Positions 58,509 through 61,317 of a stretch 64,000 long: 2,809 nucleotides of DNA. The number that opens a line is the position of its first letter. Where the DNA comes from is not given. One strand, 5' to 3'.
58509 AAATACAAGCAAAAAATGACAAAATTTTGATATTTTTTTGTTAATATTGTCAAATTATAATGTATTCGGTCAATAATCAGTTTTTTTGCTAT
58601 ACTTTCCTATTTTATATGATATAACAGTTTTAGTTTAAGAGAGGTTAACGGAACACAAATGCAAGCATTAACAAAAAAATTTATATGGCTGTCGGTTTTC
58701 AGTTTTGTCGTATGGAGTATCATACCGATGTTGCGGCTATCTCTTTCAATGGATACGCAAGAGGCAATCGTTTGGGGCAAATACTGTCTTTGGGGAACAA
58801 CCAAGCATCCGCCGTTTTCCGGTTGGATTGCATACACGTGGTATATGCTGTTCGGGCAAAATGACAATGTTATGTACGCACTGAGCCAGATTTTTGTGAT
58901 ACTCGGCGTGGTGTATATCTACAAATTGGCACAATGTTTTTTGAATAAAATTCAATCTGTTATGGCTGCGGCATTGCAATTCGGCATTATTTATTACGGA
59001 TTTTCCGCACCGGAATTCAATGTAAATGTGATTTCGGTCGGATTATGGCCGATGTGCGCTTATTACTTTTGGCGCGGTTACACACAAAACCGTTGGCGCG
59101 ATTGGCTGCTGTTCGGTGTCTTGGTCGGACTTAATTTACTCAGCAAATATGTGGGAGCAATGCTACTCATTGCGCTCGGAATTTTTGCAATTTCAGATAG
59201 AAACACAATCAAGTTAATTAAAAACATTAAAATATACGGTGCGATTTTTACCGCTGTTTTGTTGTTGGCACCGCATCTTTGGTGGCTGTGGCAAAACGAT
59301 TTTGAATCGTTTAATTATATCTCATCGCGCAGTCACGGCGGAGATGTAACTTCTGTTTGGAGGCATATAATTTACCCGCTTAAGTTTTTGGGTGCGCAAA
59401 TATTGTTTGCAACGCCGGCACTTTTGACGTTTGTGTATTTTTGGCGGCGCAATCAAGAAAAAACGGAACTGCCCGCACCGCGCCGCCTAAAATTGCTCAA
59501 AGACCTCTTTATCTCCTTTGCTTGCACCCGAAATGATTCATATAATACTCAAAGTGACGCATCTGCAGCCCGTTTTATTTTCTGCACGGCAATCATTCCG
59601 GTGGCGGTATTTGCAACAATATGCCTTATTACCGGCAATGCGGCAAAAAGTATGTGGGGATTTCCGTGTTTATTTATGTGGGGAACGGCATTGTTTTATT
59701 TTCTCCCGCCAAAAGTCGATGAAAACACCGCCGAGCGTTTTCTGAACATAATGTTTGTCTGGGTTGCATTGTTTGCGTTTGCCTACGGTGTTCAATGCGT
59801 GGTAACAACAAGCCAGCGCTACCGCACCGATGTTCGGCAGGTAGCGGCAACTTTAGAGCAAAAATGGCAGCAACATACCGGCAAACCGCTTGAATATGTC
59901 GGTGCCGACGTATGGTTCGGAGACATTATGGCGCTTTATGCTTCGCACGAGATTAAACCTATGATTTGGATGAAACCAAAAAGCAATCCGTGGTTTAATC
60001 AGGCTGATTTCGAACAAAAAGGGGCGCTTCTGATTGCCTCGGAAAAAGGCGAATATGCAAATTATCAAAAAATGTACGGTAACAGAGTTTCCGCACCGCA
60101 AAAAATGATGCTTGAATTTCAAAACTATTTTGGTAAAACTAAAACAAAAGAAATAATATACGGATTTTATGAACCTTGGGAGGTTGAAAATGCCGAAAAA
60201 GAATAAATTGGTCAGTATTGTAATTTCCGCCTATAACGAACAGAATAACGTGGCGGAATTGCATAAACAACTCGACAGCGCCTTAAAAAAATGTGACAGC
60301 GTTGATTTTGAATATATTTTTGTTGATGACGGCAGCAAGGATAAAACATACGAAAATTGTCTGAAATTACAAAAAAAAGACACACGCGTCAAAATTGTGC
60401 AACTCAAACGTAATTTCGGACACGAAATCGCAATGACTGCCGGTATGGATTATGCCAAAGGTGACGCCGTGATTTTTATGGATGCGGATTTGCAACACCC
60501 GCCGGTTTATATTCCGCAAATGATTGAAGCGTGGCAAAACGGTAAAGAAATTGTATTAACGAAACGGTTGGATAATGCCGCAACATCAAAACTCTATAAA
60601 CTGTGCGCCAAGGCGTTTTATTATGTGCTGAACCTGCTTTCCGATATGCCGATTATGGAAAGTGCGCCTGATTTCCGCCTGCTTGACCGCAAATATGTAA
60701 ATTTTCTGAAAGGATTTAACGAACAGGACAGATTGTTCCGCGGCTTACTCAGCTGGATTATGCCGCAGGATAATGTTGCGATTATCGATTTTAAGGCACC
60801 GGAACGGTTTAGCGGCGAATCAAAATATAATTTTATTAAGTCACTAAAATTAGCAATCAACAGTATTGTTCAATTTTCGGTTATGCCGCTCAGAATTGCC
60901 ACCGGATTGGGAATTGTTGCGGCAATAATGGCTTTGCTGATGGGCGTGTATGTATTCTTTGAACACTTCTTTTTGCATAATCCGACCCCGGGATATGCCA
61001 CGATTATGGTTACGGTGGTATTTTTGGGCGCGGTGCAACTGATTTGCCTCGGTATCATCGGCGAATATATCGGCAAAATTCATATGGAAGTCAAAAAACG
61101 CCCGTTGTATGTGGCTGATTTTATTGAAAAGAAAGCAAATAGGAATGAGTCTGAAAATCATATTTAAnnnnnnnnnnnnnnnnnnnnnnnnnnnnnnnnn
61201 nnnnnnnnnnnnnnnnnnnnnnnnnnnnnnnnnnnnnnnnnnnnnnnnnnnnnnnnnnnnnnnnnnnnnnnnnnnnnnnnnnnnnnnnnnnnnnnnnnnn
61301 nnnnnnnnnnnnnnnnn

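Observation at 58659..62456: Four-gene envelope glycan modification locus resembling the lipid A hexosamine pathway (lgmABCD / flmF2-naxD-flmK type)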

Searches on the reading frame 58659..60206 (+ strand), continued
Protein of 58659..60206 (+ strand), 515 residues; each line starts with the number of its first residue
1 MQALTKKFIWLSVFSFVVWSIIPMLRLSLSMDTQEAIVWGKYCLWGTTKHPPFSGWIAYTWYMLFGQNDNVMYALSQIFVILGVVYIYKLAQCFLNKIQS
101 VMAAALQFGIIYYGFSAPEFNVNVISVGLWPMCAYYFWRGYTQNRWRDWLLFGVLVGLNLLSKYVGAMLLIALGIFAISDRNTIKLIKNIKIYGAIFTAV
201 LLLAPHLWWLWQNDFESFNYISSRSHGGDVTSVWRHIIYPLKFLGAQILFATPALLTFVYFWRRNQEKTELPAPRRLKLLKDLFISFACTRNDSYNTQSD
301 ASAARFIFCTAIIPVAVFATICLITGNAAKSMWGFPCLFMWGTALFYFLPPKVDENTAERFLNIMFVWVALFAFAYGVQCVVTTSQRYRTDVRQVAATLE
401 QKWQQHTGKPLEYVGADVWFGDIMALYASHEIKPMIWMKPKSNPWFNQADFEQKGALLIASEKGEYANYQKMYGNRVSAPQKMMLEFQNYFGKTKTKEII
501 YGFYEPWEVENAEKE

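Call 107: find_encoding_contigs(protein=P0361, flank=7000, max_places=1)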
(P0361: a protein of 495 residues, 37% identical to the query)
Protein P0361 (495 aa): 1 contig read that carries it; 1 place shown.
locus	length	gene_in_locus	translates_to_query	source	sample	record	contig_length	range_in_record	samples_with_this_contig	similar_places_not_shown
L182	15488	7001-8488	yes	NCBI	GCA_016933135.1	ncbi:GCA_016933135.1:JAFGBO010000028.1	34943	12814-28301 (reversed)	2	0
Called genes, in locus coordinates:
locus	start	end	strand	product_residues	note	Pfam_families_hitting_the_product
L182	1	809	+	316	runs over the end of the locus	PF06258:Mito_fiss_Elm1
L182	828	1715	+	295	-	PF00291:PALP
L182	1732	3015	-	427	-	PF12679:ABC2_membrane_2, PF12698:ABC2_membrane_3, PF01061:ABC2_membrane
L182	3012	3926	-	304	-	PF00005:ABC_tran, PF13304:AAA_21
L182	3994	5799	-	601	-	PF00664:ABC_membrane, PF00005:ABC_tran, PF02463:SMC_N (weak)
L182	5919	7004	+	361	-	PF13439:Glyco_transf_4, PF13477:Glyco_trans_4_2 (weak), PF13579:Glyco_trans_4_4, PF20706:GT4-conflict (weak), PF00534:Glycos_transf_1, PF13692:Glyco_trans_1_4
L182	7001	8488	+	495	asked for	PF13231:PMT_2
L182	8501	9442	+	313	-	PF00535:Glycos_transf_2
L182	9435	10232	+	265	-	PF00535:Glycos_transf_2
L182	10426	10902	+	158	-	PF13366:PDDEXK_3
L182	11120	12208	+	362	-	PF13524:Glyco_trans_1_2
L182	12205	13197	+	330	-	PF18025:FucT_N, PF00852:Glyco_transf_10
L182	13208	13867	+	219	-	PF00132:Hexapep (weak)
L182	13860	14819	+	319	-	PF00535:Glycos_transf_2, PF10111:Glyco_tranf_2_2, PF13641:Glyco_tranf_2_3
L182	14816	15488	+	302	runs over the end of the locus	PF00132:Hexapep, PF25084:LbH_EIF2B (faint), PF25087:GMPPB_C (faint), PF00132:Hexapep, PF14602:Hexapep_2, PF05523:FdtA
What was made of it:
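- The Pontiellaceae relative lies among O-antigen and outer-core type glycosyltransferases (call 107).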

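Call 108: find_encoding_contigs(protein=P0337, flank=7000, max_places=1)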
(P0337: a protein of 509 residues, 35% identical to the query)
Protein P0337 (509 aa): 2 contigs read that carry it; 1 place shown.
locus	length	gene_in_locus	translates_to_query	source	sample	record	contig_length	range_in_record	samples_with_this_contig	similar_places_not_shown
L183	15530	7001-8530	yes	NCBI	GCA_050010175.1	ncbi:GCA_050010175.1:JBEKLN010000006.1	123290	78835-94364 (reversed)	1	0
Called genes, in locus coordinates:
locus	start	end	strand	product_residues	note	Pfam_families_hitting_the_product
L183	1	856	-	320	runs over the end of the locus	PF13489:Methyltransf_23, PF08241:Methyltransf_11, PF08242:Methyltransf_12 (weak)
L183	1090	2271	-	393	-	PF01757:Acyl_transf_3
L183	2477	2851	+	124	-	-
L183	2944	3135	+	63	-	PF23987:Phage_holin_10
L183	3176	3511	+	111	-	-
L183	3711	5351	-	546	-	PF00496:SBP_bac_5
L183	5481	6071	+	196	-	-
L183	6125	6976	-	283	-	PF04333:MlaA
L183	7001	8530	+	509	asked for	PF13231:PMT_2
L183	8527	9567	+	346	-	PF00535:Glycos_transf_2, PF10111:Glyco_tranf_2_2 (weak), PF13641:Glyco_tranf_2_3 (weak)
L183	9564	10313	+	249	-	PF00106:adh_short, PF08659:KR, PF13561:adh_short_C2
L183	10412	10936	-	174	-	-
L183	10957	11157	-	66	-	-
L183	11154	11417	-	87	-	PF01726:LexA_DNA_bind, PF12802:MarR_2 (weak)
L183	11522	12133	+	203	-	PF01381:HTH_3, PF13560:HTH_31 (weak), PF00717:Peptidase_S24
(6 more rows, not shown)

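Call 109: find_encoding_contigs(protein=P0299, flank=7000, max_places=1)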
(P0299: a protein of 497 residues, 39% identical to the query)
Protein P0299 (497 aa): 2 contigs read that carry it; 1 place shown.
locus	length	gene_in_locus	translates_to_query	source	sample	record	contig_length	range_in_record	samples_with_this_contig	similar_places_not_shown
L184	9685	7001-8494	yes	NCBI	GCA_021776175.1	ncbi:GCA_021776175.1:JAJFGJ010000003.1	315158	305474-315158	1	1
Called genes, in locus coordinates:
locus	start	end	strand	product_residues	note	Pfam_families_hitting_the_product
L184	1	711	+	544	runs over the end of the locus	-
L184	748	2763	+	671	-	PF00289:Biotin_carb_N, PF02222:ATP-grasp, PF02786:CPSase_L_D2, PF07478:Dala_Dala_lig_C (weak), PF02785:Biotin_carb_C, PF21139:BT_MCC_alpha, PF00364:Biotin_lipoyl, PF25984:BSH_YknX (faint)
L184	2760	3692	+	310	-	PF00682:HMGL-like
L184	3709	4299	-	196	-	-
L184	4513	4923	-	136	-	PF04138:GtrA_DPMS_TM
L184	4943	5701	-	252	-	PF13489:Methyltransf_23, PF13847:Methyltransf_31, PF08241:Methyltransf_11, PF08242:Methyltransf_12, PF13649:Methyltransf_25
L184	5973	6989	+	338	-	PF13641:Glyco_tranf_2_3, PF00535:Glycos_transf_2, PF10111:Glyco_tranf_2_2 (weak)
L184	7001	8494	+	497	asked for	PF13231:PMT_2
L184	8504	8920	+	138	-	PF07370:DUF1489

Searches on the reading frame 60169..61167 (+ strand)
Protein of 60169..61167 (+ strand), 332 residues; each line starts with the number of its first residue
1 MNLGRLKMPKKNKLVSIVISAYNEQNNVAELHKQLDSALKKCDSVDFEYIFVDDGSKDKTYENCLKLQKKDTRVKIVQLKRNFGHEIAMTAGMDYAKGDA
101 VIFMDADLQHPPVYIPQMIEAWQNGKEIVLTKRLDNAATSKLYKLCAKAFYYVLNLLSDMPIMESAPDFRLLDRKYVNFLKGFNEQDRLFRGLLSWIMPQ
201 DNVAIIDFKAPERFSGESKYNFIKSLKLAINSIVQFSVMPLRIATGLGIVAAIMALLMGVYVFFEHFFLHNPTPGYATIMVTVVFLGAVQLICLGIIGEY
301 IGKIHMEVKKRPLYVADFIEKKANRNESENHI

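Call 3: search_protein_families(library=pfam, proteins=[window:60169-61167:+], max_evalue=0.01)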
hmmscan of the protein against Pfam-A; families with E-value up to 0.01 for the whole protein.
window:60169-61167:+ (332 aa): 2 families
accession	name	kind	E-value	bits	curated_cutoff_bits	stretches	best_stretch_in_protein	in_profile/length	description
PF00535.33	Glycos_transf_2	-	3.2e-32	112.2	23.3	1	16-176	1-163/168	Glycosyl transferase family 2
PF10111.15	Glyco_tranf_2_2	-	5.6e-06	26.5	27.3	1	16-108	1-92/276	Glycosyltransferase like family 2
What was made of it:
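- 60190..61167 (+): GT2 polyprenyl-phosphate sugar synthase of the GtrB/ArnC/DPMS type, with a cytoplasmic GT-A domain and two C-terminal TM helices. It is predicted to make Und-P-HexNAc. An alternative start lies at 60169. Pfam Glycos_transf_2 3e-32 (call 3).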

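Call 4: search_protein_families(library=ncbifam, proteins=[window:60169-61167:+], max_evalue=0.01)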
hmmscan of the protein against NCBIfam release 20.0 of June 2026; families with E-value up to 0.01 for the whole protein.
window:60169-61167:+ (332 aa): 24 families
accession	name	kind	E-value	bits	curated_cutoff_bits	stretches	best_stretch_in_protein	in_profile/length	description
NF047588.1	GlcsyltransPgfSStrep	equivalog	1.4e-83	280.7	500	1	15-317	3-303/308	glycosyltransferase PgfS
NF007986.1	PRK10714.1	equivalog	1.6e-42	145.6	529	1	12-316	5-308/316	undecaprenyl-phosphate 4-deoxy-4-formamido-L-arabinose transferase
TIGR03937.1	PgaC_IcaA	equivalog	2.9e-17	62.7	422.3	1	10-108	42-136/407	poly-beta-1,6-N-acetyl-D-glucosamine synthase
NF041875.1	EPS_EpsD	equivalog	2.9e-14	53.2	370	1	15-131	1-113/325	exopolysaccharide biosynthesis glycosyltransferase EpsD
NF047683.1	TeichurnBiosyTuaG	equivalog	5.2e-13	49.2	400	1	8-110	1-99/252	teichuronic acid biosynthesis protein TuaG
NF007482.0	PRK10073.1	equivalog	4.7e-12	45.6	423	1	10-119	3-107/334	glycosyltransferase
TIGR04283.1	glyco_like_mftF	equivalog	2.4e-11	43.6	182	1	15-142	1-117/221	TIGR04283 family arsenosugar biosynthesis glycosyltransferase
NF010496.0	PRK13915.1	equivalog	3.1e-11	42.9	262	1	4-132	22-152/307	glucosyl-3-phosphoglycerate synthase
TIGR04182.1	glyco_TIGR04182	equivalog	5.4e-11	42.4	325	2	15-146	2-122/293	S-layer glycoprotein N-glycosyltransferase AglJ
NF050050.1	ProtGlycPglI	equivalog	1.3e-10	41.1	500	1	15-132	4-118/306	GalNAc(5)-diNAcBac-PP-undecaprenol beta-1,3-glucosyltransferase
TIGR03965.1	mycofact_glyco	equivalog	2.7e-10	39.7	280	1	11-121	72-178/467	mycofactocin biosynthesis glycosyltransferase MftF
TIGR04009.1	wcaE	equivalog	2.7e-08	33.4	369.2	1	14-155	2-141/248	colanic acid biosynthesis glycosyltransferase WcaE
NF041394.1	GtaseAglG_Halo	equivalog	1.4e-07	31.1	440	1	15-153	3-138/304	glucosyl-dolichyl phosphate glucuronosyltransferase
TIGR04242.1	nodulat_NodC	equivalog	1.4e-06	27.6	550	1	14-108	49-142/395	chitooligosaccharide synthase NodC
NF058614.1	PPMAGASynPpgS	equivalog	1.5e-06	27.8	370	1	16-138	3-118/226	polyprenyl-phospho-N-acetylgalactosaminyl synthase PpgS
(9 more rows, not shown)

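Call 16: search_solved_structures(query=window:60190-61167:+, max_evalue=0.001)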
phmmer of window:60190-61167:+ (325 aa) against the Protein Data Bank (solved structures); distinct sequences matched with E-value up to 0.001: 23.
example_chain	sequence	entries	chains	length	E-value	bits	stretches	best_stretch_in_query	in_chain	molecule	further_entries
5ekp_C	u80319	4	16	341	1.7e-72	247.3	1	8-309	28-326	Uncharacterized glycosyltransferase sll0501 | Glycosyltransferase sll0501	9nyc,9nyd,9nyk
9nye_A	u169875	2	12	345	1.8e-72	247.3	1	8-309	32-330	Glycosyltransferase sll0501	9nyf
5eke_A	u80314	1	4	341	2.3e-72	246.9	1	8-309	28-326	Uncharacterized glycosyltransferase sll0501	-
9bhc_C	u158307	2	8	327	5.7e-35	124.1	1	6-310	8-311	Undecaprenyl-phosphate 4-deoxy-4-formamido-L-arabinose transferase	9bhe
8vxh_A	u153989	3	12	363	8.3e-35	123.5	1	6-310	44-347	Undecaprenyl-phosphate 4-deoxy-4-formamido-L-arabinose transferase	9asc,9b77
9hwj_A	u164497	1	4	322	2.4e-34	122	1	6-315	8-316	Undecaprenyl-phosphate 4-deoxy-4-formamido-L-arabinose transferase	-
5mlz_A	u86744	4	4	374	1.5e-21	80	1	7-127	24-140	Dolichol monophosphate mannose synthase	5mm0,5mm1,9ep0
5hea_A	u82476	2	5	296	1.3e-09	40.8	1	5-124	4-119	Putative glycosyltransferase (GalT1)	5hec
8vh7_A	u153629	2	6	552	3.8e-07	32.7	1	4-101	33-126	Heparosan synthase B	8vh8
8viw_A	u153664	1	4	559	3.9e-07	32.7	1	4-101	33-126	Heparosan synthase B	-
6h1j_A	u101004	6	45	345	8.6e-07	31.5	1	6-105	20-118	Probable ss-1,3-N-acetylglucosaminyltransferase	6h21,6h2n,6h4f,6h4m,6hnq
2z87_A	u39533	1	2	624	5.5e-06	28.9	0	9-117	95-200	Chondroitin synthase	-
2z86_A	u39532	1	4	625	5.5e-06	28.9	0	9-117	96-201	Chondroitin synthase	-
6p61_A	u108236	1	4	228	1.7e-05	27.3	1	3-101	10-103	Glycosyltransferase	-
5tze_C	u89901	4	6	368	0.00011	24.6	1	9-100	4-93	Glycosyl transferase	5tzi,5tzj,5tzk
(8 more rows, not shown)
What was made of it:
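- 60190..61167 (+): Full-length match to GtrB sll0501 (5ekp), 247 bits, against ArnC at 124 bits (call 16).
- On Three-component periplasmic glycosylation system (polyprenyl-P-sugar synthase + small flippase-like protein + GT-C): Full-length alignment to GtrB 5ekp (residues 8-309 against 28-326, 247 bits) and to ArnC (call 16).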

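Call 90: search_dna_similar(query=window:60190-61167:+, collection=phages, mode=protein, max_evalue=1e-10, max_rows=12)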
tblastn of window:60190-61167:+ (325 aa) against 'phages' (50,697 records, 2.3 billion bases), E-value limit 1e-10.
Records with a match: 131; places in all: 134; records where one place covers at least 80% of the query: 125.
Best place of each record, by identity: <60% 131.
By first word of the organism name: Salmonella 62; Bacteriophage 25; Enterobacteria 9; Shigella 6; Enterobacter 6; Oenococcus 6; Enterococcus 3; Listeria 3; Hafnia 2; Acinetobacter 2; and 4 more.
By host as written in the record: - 39; Salmonella enterica 11; Salmonella sp. 10; Salmonella enterica subsp. enterica serovar Typhimurium 5; Salmonella enterica subsp. enterica 4; Salmonella enterica subsp. enterica serovar Kentucky 3; Salmonella typhimurium 3; Listeria monocytogenes 3; and 39 more.
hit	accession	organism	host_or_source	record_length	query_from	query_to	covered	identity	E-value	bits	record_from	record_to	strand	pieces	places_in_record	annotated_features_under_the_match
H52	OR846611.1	Enterococcus phage Efs 1-1-1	Enterococcus faecalis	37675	2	307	94%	44.6%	3e-76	259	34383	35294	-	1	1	record has no annotation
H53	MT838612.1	Bacteriophage sp.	human fecal samples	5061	6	320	97%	39.6%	1e-72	249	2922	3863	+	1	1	record has no annotation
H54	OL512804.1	Hafnia phage Pocitis76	Hafnia sp.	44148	8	322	97%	39.0%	1e-67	234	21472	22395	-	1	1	glycosyltransferase family 2 protein | putative o-antigen conversion protein C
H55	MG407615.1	Salmonella phage Bp96115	Salmonella enterica subsp. enterica ...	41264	8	320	96%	38.3%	2e-66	231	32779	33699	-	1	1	O-antigen conversion protein B | O-antigen conversion protein C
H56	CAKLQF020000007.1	Acinetobacter phage MD-2021a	not known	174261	8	325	98%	37.7%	5e-61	216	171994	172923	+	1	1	yfdH: bactoprenol glucosyl transferase; CPS-53 (KpLE1) prophage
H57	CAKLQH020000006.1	Acinetobacter phage MD-2021a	not known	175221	8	325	98%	37.7%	5e-61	216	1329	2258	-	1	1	yfdH: bactoprenol glucosyl transferase; CPS-53 (KpLE1) prophage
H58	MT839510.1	Bacteriophage sp.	human fecal samples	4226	8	324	98%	37.6%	2e-59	211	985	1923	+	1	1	record has no annotation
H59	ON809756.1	Salmonella phage Salfasec13b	Salmonella enterica subsp. enterica ...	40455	8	320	96%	38.0%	8e-66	229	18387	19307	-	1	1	GtrB-like O-antigen conversion | GtrC-like O-antigen conversion translocase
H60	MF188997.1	Salmonella phage vB_SalP_PM43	Salmonella enterica serovar Typhimurium ...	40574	8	320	96%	38.0%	8e-66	229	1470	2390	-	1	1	polymyxin resistance protein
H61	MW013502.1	Salmonella phage L cI-40 13-am43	Salmonella enterica enterica sv ...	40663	8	320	96%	38.0%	8e-66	229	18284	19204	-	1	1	gtrB: bactoprenol glucosyl transferase | gtrC: O-antigen conversion protein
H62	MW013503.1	Salmonella phage L cII-101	Salmonella enterica enterica sv ...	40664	8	320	96%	38.0%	8e-66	229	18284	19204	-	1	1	gtrB: bactoprenol glucosyl transferase | gtrC: O-antigen conversion protein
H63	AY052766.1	Salmonella phage ST64T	-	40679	8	320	96%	38.0%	8e-66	229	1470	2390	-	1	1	gtrB: GtrB | gtrC: GtrC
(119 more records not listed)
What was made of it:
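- Closest known: Gtr three-component O-antigen glucosylation. Same: It has a GtrB-like GT2 (38% identity to phage GtrB, call 90), a GtrA-family protein and a GT-C transferase.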
